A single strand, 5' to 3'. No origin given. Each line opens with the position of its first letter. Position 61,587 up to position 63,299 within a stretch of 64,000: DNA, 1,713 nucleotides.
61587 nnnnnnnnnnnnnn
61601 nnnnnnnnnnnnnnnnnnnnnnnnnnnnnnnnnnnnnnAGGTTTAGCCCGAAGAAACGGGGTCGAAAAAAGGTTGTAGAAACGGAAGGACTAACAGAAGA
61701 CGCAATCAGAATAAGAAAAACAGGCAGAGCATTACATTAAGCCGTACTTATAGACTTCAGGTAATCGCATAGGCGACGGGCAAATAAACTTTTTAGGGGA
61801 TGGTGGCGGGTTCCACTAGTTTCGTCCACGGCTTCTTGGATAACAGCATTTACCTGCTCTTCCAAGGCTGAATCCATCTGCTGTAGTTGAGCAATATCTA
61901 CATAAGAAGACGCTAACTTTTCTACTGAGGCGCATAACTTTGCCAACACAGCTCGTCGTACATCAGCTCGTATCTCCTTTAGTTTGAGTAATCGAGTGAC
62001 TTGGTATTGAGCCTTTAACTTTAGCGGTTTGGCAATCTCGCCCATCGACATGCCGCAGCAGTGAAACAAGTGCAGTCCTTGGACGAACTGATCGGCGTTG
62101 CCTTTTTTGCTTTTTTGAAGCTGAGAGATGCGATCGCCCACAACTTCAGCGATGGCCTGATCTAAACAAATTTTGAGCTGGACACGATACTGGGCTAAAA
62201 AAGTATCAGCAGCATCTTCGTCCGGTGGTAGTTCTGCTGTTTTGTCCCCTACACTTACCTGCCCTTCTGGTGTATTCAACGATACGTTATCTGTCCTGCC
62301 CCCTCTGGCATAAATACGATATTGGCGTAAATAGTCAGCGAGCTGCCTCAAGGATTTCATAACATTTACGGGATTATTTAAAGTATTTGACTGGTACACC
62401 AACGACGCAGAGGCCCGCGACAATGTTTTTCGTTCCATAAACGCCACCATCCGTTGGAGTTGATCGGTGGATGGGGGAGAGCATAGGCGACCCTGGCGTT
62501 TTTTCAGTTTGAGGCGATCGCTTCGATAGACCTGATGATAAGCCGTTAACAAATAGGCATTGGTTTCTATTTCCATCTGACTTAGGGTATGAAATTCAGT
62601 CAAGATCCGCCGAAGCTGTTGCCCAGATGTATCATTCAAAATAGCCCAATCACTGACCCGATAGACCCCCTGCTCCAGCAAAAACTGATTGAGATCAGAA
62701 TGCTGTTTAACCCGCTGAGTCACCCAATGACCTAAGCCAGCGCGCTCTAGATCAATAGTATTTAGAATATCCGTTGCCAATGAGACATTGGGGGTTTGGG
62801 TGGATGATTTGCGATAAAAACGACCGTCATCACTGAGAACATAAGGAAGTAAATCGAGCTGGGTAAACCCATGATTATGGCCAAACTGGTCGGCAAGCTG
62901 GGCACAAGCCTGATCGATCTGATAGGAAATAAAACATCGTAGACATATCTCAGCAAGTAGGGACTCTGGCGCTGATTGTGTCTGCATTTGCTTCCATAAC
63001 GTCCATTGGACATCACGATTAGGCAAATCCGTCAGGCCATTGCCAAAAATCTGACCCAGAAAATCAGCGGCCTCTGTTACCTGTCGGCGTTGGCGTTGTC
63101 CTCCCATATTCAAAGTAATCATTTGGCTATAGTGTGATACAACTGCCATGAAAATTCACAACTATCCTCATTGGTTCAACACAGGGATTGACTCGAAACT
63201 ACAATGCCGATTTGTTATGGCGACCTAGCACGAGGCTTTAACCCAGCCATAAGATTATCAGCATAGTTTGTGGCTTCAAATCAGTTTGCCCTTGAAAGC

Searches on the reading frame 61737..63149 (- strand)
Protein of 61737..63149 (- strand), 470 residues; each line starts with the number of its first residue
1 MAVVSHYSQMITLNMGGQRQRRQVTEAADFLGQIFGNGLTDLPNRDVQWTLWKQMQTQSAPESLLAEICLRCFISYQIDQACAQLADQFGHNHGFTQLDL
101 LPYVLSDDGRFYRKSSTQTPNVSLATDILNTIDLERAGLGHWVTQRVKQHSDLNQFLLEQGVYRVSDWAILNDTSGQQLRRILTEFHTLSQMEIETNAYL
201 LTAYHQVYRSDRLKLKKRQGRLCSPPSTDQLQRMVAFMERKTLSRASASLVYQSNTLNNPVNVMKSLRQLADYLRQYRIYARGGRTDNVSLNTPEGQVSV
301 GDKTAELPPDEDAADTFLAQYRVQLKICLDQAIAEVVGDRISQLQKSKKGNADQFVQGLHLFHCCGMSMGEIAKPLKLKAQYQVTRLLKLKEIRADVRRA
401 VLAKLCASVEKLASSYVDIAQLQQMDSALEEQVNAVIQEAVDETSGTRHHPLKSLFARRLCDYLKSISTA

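Call 23: search_protein_families(library=pfam, proteins=[window:61737-63149:-], max_evalue=0.01)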
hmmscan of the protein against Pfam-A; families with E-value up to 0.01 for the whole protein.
window:61737-63149:- (470 aa): 1 family
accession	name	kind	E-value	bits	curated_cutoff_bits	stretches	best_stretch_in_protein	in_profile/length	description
PF02637.23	GatB_Yqey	-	0.0017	18.7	27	0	381-442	45-107/148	GatB domain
